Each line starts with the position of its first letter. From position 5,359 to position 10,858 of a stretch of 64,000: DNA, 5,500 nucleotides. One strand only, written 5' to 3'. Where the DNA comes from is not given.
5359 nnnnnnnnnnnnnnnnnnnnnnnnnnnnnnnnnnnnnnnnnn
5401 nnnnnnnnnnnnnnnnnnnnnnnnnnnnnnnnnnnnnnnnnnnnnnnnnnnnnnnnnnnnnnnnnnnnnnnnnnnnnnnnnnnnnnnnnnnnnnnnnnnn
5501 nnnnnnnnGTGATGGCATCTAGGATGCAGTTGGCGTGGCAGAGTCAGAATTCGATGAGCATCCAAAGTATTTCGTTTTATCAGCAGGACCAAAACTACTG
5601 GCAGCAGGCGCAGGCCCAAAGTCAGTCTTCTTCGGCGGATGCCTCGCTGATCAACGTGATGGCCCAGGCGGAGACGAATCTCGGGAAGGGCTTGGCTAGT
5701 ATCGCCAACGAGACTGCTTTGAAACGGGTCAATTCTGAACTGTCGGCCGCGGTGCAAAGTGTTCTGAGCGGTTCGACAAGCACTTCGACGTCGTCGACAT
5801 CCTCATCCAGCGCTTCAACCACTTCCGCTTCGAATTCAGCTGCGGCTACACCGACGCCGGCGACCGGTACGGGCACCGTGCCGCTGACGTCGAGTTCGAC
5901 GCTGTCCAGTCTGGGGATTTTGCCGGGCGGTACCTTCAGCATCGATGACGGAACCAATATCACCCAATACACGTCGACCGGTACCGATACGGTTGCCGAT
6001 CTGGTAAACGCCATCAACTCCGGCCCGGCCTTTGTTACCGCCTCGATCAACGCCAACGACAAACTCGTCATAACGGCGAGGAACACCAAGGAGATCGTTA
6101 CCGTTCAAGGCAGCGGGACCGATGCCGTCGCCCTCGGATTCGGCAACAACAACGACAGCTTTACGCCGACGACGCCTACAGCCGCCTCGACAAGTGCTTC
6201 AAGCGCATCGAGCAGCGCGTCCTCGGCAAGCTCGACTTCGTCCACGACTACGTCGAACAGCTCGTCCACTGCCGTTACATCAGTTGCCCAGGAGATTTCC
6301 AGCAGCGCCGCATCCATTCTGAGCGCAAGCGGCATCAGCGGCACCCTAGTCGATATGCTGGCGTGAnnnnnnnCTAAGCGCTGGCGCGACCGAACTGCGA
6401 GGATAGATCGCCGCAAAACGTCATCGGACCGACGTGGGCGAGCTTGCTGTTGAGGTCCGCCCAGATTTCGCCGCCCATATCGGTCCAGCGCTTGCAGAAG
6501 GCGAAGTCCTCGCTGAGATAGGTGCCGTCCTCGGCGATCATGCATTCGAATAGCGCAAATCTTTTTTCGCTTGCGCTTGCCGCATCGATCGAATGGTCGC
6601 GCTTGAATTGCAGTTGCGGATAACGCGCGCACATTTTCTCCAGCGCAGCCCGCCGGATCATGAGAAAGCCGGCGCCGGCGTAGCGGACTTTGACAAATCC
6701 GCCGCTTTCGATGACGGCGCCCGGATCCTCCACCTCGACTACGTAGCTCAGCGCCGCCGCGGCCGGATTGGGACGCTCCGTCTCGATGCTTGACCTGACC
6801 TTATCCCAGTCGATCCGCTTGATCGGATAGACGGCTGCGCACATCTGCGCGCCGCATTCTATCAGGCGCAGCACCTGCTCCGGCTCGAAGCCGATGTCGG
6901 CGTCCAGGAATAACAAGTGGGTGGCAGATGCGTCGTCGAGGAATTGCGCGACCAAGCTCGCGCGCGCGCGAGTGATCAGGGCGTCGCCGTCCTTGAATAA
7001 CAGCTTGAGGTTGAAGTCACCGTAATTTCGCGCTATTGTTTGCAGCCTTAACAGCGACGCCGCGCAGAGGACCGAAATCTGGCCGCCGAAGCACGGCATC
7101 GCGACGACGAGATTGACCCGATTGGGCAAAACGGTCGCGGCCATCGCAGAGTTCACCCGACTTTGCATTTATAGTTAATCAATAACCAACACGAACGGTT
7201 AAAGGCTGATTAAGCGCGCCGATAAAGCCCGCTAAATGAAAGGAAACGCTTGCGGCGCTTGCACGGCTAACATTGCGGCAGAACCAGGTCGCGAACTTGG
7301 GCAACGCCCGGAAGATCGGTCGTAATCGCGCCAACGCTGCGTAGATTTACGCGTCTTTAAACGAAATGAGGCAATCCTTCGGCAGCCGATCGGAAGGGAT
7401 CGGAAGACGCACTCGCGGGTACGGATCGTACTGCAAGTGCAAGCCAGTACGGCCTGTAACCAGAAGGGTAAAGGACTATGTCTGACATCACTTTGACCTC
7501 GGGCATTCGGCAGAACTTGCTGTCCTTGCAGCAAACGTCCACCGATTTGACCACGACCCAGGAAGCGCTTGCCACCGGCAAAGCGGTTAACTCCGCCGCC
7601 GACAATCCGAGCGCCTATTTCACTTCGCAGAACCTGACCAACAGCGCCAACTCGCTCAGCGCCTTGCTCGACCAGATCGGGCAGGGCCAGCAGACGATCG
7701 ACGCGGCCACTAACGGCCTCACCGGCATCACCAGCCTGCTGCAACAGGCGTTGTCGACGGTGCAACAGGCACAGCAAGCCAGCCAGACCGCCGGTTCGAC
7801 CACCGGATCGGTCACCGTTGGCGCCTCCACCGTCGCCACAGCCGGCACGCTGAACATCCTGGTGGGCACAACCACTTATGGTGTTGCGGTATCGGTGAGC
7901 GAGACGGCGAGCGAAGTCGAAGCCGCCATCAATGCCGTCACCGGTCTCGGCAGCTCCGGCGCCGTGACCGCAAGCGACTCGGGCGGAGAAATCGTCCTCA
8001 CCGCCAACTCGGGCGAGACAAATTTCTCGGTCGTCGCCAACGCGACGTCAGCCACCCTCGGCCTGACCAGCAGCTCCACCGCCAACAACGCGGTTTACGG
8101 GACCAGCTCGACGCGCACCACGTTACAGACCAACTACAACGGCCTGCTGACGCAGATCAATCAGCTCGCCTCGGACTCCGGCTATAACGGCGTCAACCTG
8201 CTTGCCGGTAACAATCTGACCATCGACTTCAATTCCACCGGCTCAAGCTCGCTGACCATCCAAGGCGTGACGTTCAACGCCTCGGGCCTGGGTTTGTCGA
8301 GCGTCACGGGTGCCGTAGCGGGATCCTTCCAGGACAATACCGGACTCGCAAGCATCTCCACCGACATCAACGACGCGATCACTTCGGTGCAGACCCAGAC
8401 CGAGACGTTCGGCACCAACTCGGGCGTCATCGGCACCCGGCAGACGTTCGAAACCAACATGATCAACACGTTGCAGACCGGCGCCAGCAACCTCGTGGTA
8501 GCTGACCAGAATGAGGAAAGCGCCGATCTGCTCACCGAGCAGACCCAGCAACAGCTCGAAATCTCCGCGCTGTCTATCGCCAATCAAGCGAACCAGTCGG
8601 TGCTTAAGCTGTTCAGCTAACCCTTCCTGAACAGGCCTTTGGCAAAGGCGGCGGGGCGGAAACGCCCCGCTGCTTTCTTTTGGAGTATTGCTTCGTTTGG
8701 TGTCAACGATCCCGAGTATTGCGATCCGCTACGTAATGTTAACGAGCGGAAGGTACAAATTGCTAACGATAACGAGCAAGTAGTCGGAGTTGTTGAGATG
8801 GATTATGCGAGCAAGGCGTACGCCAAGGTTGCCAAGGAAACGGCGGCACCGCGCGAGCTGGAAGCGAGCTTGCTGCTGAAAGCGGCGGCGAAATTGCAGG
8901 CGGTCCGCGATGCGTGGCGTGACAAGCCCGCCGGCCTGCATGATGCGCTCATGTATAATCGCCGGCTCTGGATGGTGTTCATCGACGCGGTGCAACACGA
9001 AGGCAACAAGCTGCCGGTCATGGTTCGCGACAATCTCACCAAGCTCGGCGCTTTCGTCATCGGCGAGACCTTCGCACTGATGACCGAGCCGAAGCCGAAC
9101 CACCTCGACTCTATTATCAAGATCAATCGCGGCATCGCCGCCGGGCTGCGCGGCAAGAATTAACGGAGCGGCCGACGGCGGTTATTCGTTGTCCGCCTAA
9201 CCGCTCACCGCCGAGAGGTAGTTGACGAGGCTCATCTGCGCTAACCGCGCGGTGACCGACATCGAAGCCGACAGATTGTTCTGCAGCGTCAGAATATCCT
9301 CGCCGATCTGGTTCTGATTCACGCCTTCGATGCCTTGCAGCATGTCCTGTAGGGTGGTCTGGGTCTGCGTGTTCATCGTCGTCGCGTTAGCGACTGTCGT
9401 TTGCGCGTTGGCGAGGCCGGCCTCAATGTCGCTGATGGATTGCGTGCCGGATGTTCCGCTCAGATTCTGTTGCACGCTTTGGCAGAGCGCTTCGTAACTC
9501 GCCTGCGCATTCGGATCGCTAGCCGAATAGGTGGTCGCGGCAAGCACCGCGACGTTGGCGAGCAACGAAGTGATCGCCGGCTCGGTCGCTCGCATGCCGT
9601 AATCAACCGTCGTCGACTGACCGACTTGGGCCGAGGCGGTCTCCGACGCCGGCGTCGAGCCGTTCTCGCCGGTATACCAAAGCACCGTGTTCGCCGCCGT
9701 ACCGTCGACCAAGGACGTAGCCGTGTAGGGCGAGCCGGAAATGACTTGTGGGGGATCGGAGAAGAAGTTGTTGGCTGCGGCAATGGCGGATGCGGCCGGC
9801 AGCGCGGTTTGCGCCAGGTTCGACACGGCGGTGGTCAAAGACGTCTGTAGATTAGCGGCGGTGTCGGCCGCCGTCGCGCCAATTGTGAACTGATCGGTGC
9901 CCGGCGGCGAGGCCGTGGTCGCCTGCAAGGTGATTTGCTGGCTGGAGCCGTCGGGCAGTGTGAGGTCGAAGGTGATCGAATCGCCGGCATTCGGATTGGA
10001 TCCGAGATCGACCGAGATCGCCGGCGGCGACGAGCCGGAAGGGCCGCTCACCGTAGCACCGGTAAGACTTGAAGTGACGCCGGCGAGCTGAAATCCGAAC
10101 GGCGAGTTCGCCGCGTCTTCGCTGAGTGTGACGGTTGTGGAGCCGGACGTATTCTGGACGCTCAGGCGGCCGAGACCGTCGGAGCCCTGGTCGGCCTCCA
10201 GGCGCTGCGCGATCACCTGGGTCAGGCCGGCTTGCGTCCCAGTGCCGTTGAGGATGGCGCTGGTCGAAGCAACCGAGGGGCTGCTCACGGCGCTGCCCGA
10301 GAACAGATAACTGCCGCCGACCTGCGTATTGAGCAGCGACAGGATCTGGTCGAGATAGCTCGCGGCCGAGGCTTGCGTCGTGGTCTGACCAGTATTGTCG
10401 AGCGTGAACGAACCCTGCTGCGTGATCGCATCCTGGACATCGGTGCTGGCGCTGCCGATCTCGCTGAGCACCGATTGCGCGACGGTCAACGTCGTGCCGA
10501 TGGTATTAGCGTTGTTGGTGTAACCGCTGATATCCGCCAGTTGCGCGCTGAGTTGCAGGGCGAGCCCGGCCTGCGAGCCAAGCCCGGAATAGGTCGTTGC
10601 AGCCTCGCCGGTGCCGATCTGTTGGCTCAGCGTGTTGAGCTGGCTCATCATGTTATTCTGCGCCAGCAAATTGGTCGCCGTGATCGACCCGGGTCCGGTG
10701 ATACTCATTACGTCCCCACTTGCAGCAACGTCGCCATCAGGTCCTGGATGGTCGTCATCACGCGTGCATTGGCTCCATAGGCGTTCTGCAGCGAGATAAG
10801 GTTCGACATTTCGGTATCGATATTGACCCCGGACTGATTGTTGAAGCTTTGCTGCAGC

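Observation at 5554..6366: Ser/Thr-rich 271-aa protein shares an approximately 95-aa module with the hook protein and flagellin but lacks flagellin/hook terminal helices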

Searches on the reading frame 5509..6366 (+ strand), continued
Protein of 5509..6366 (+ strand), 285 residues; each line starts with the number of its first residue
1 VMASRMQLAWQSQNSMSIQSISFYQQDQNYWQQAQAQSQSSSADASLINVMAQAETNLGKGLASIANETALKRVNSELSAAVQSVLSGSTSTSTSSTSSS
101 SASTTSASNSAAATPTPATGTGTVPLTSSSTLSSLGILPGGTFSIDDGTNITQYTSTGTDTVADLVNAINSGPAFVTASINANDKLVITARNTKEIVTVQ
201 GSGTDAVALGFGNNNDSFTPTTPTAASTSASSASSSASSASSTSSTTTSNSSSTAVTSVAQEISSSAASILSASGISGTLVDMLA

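Call 76: search_dna_similar(query=window:5554-6366:+, collection=plasmids, mode=protein, max_evalue=0.001, max_rows=15)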
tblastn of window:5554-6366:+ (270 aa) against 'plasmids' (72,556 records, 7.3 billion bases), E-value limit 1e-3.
No match.

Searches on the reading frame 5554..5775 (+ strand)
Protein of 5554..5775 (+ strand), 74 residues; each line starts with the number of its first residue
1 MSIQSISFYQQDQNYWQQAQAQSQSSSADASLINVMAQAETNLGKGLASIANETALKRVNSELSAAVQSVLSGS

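Call 35: search_protein_families(library=pfam, proteins=[window:5554-5775:+], max_evalue=10)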
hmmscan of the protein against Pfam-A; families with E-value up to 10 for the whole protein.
seq(74 aa): 0 families

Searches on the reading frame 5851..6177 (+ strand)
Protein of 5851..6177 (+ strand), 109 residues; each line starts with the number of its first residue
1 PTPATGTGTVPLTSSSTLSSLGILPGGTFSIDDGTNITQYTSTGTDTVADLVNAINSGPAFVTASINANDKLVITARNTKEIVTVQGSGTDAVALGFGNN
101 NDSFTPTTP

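Call 35: search_protein_families(library=pfam, proteins=[window:5851-6177:+], max_evalue=10)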
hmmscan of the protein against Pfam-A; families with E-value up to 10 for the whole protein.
seq(109 aa): 2 families
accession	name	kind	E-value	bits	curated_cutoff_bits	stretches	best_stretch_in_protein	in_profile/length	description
PF07196.18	Flagellin_IN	-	1.9e-06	28.4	22.7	1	28-77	3-54/55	Flagellin hook IN motif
PF19765.4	DUF6252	-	0.023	15.4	27.2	1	62-101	19-58/124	Family of unknown function (DUF6252)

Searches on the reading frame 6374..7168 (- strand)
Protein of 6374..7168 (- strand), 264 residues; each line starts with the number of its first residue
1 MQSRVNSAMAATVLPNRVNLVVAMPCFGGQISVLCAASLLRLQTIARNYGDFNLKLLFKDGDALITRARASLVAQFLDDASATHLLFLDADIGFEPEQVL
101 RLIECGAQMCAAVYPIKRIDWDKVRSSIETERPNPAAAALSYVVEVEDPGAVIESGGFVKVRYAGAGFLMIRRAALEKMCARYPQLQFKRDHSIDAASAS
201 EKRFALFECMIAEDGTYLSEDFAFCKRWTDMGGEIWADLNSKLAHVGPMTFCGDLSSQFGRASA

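Call 3: search_protein_families(library=pfam, proteins=[window:6374-7168:-], max_evalue=0.01)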
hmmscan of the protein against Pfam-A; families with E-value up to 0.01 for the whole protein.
window:6374-7168:- (264 aa): 0 families

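Call 6: search_protein_families(library=ncbifam, proteins=[window:6374-7168:-], max_evalue=0.01)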
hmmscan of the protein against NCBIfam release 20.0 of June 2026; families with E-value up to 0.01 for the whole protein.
window:6374-7168:- (264 aa): 0 families

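Call 36: search_protein_families(library=pfam, proteins=[window:6374-7168:-], max_evalue=1)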
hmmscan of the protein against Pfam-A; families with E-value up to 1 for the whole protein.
window:6374-7168:- (264 aa): 0 families

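Call 37: search_solved_structures(query=window:6374-7168:-, max_evalue=1)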
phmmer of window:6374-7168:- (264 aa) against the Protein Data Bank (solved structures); distinct sequences matched with E-value up to 1: 4.
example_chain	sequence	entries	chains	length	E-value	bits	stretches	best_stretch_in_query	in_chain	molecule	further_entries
5g06_D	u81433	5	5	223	0.88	12.1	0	71-124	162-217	EXOSOME COMPLEX COMPONENT RRP46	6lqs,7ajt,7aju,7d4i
1jji_A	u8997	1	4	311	0.89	12.1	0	159-212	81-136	Carboxylesterase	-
4oo1_D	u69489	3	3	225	0.89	12.1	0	71-124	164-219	Exosome complex component RRP46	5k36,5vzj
5jea_D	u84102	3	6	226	0.9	12.1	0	71-124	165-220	Exosome complex component RRP46 | RRP46 isoform 1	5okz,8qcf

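Call 46: find_homologous_proteins(query=window:6374-7168:-)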
Query window:6374-7168:- (264 aa): 2842 proteins with E <= 0.001 among 7477 candidates; the best 120 are listed.
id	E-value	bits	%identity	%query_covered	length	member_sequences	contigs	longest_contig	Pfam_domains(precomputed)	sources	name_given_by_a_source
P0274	8.1e-167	571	99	97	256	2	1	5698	-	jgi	jgi:hypothetical protein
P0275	1.3e-144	498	83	98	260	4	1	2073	-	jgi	jgi:hypothetical protein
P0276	2.3e-141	487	82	97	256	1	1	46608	-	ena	-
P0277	4.9e-141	486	81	97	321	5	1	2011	-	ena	-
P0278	3.9e-140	483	83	96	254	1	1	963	-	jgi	jgi:hypothetical protein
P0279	4.1e-140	483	83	97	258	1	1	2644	-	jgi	jgi:hypothetical protein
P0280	1.7e-139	481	83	97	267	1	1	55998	-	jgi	jgi:hypothetical protein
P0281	1.9e-138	478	82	97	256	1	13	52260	-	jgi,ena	jgi:hypothetical protein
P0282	2.5e-138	477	80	98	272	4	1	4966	-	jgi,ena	-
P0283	2.7e-138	477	84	94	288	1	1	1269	-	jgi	jgi:hypothetical protein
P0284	5.0e-138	477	80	97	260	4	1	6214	-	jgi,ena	-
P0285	7.5e-138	476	81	97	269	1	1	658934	-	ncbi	-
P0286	9.4e-138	476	82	97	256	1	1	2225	-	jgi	jgi:hypothetical protein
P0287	1.2e-137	475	82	97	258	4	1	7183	-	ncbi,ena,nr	ncbi:MAG TPA: hypothetical protein VEJ37_11870 [Xanthobacteraceae bacterium]|nr:hypothetical protein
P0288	1.2e-137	475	80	97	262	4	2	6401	-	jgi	jgi:hypothetical protein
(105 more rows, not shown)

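Call 58: predict_structure(alignment_id=A3)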
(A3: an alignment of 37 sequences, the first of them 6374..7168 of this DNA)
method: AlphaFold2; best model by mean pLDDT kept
length: 264 residues; sequences in the alignment: 37
mean_pLDDT: 72.0   pTM: 0.73
mean pLDDT of the five models: 72.0, 49.9, 47.6, 45.9, 45.7
residues with pLDDT >= 90: 52; 70-90: 110; 50-70: 57; < 50: 45
segments of 3 or more residues with pLDDT < 50: 1-14, 134-141, 245-264
pLDDT, mean of each block of 10 residues (from residue 1): 36 64 84 87 87 88 75 92 90 82 87 60 66 51 52 67 70 95 84 57 86 75 86 84 48 37 34
secondary structure, 60 per line:
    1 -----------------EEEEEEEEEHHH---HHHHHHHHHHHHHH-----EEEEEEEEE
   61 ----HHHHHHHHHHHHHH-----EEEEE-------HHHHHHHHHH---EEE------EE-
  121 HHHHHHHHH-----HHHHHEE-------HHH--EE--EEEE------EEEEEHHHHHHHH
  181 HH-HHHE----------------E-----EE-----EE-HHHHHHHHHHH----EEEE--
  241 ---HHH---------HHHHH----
elements in order: E18-26 H33-46 E52-60 H65-78 E84-88 H96-105 E109-111 H121-129 H135-139 E158-161 E168-172 H173-182 H220-230 E235-238 H256-260

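Call 61: fold_search(model_id=the predicted structure, library=pdb)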
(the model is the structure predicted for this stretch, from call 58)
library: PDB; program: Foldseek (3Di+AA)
matches with E <= 10: 996; with E <= 0.001: 15
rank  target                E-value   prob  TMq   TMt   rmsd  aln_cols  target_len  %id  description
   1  8one_A                2.9e-06  1.00  0.43  0.18   9.0       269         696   13  Crystal Structure of full-length Human Lysyl Hydroxylase LH3 - Asp190Ser mutant - Cocrystal with Fe2+, Mn2+, UDP-Gluco (released 2023-07-19)
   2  2c0n                  3.5e-06  1.00  0.41  0.55   7.1       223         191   17  Crystal Structure of A197 from STIV (released 2005-09-29)
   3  6fxr_A                4.3e-06  1.00  0.45  0.19   6.9       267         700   15  Crystal Structure of full-length Human Lysyl Hydroxylase LH3 - Cocrystal with Fe2+, Mn2+, UDP-Gal (released 2018-08-22)
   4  6fxk_A                4.5e-06  1.00  0.45  0.20   7.0       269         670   15  Crystal Structure of full-length Human Lysyl Hydroxylase LH3 (released 2018-08-22)
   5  6fxm_A                8.5e-06  1.00  0.43  0.19   8.4       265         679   15  Crystal Structure of full-length Human Lysyl Hydroxylase LH3 - Cocrystal with Mn2+ (released 2018-08-22)
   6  6tex_A                1.3e-05  1.00  0.44  0.19   7.1       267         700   14  Crystal Structure of full-length Human Lysyl Hydroxylase LH3 - Val80Lys mutant - Cocrystal with Fe2+, Mn2+, UDP-Glucos (released 2021-05-19)
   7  8zgc_A                1.3e-05  1.00  0.45  0.19   9.0       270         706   14  Human lysine O-link glycosylation complex, LH3/ColGalT1 with bound UDP-galactose (released 2025-03-19)
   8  6te3_A                1.4e-05  1.00  0.45  0.19   7.1       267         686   14  Crystal Structure of full-length Human Lysyl Hydroxylase LH3 - Cocrystal with Fe2+, Mn2+, UDP (released 2021-05-19)
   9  6tez_A                2.8e-05  1.00  0.44  0.19   7.2       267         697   15  Crystal Structure of full-length Human Lysyl Hydroxylase LH3 - Val80Lys mutant - Cocrystal with Fe2+, Mn2+, UDP-Glucur (released 2021-05-19)
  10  6teu_A                5.0e-05  1.00  0.44  0.19   6.3       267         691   14  Crystal Structure of full-length Human Lysyl Hydroxylase LH3 - Val80Lys mutant - Cocrystal with Fe2+, Mn2+ (released 2021-05-19)
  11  4fix_A                1.8e-04  1.00  0.40  0.18  10.0       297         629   13  Crystal Structure of GlfT2 (released 2012-06-20)
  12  6pd1_A                3.1e-04  0.99  0.37  0.18   9.3       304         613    9  PntC-AEPT: fusion protein of phosphonate-specific cytidylyltransferase and 2-aminoethylphosphonate (AEP) transaminase  (released 2019-08-07)
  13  6pd1_B                4.6e-04  0.99  0.39  0.19   9.3       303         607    8  PntC-AEPT: fusion protein of phosphonate-specific cytidylyltransferase and 2-aminoethylphosphonate (AEP) transaminase  (released 2019-08-07)
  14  6pd1_D                5.2e-04  0.99  0.37  0.18   9.7       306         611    8  PntC-AEPT: fusion protein of phosphonate-specific cytidylyltransferase and 2-aminoethylphosphonate (AEP) transaminase  (released 2019-08-07)
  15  6pd1_C                8.6e-04  0.97  0.38  0.18  10.3       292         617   10  PntC-AEPT: fusion protein of phosphonate-specific cytidylyltransferase and 2-aminoethylphosphonate (AEP) transaminase  (released 2019-08-07)
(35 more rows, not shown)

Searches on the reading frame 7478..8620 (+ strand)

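Call 3: search_protein_families(library=pfam, proteins=[window:7478-8620:+], max_evalue=0.01)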
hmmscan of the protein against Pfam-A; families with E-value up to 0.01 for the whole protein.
window:7478-8620:+ (380 aa): 2 families
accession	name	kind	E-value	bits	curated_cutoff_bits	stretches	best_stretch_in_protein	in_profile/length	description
PF00669.25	Flagellin_N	-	1.1e-13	51.8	26.6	2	13-104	10-101/139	Bacterial flagellin N-terminal helical region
PF00700.27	Flagellin_C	-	1.1e-08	35.7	23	1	297-379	4-86/86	Bacterial flagellin C-terminal helical region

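Call 6: search_protein_families(library=ncbifam, proteins=[window:7478-8620:+], max_evalue=0.01)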
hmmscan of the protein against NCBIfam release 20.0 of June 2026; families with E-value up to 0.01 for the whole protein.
window:7478-8620:+ (380 aa): 7 families
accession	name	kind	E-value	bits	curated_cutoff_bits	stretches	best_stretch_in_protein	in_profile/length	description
NF009330.0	PRK12688.1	subfamily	1.6e-66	225.2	614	2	198-379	570-751/752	flagellin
NF011295.0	PRK14708.1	subfamily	1.6e-58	198.6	1384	2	210-379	720-887/888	flagellin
NF009329.0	PRK12687.1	subfamily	5.8e-14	52.2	311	1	251-379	182-312/313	flagellin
NF009444.0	PRK12802.1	equivalog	1.2e-08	34.8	332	1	210-379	106-281/282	flagellin domain-containing protein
TIGR02550.1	flagell_flgL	equivalog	2.4e-05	23.8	127.2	1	12-104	10-102/387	flagellar hook-associated protein FlgL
NF005187.0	PRK06663.1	equivalog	0.0003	19.7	337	1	15-98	15-99/419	flagellar hook-associated protein 3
NF009449.0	PRK12807.1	subfamily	0.0054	16.3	347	1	168-379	68-286/287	flagellin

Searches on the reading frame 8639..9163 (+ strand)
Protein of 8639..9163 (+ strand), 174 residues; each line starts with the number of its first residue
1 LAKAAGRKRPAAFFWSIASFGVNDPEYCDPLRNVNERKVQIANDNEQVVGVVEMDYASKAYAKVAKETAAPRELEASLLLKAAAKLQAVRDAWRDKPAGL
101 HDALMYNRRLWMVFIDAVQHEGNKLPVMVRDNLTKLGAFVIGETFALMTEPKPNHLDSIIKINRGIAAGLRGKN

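Call 3: search_protein_families(library=pfam, proteins=[window:8639-9163:+], max_evalue=0.01)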
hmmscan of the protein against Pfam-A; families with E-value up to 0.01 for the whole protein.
window:8639-9163:+ (174 aa): 1 family
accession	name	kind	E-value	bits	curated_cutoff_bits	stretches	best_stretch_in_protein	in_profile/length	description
PF07309.16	FlaF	-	2.3e-31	108.6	23.6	1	58-170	2-113/113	Flagellar protein FlaF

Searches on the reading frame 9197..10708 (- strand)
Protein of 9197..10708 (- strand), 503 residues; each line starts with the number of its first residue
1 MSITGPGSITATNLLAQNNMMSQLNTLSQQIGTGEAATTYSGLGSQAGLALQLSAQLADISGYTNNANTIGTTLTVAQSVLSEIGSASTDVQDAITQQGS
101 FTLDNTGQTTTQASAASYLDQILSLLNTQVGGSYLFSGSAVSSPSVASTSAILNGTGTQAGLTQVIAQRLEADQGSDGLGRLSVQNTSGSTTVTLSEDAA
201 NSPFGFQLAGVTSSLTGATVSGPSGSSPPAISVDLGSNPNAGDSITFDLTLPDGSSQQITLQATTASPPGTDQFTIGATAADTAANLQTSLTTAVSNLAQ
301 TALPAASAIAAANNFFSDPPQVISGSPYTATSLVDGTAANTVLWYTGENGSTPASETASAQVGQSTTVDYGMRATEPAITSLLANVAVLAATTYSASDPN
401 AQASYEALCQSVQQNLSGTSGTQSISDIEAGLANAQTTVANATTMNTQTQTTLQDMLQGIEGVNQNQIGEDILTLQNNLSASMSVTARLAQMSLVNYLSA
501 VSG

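Call 3: search_protein_families(library=pfam, proteins=[window:9197-10708:-], max_evalue=0.01)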
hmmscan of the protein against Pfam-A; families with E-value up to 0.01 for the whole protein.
window:9197-10708:- (503 aa): 1 family
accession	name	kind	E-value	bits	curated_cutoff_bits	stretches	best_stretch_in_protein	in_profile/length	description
PF00669.25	Flagellin_N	-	3.7e-09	37.2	26.6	1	18-139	15-137/139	Bacterial flagellin N-terminal helical region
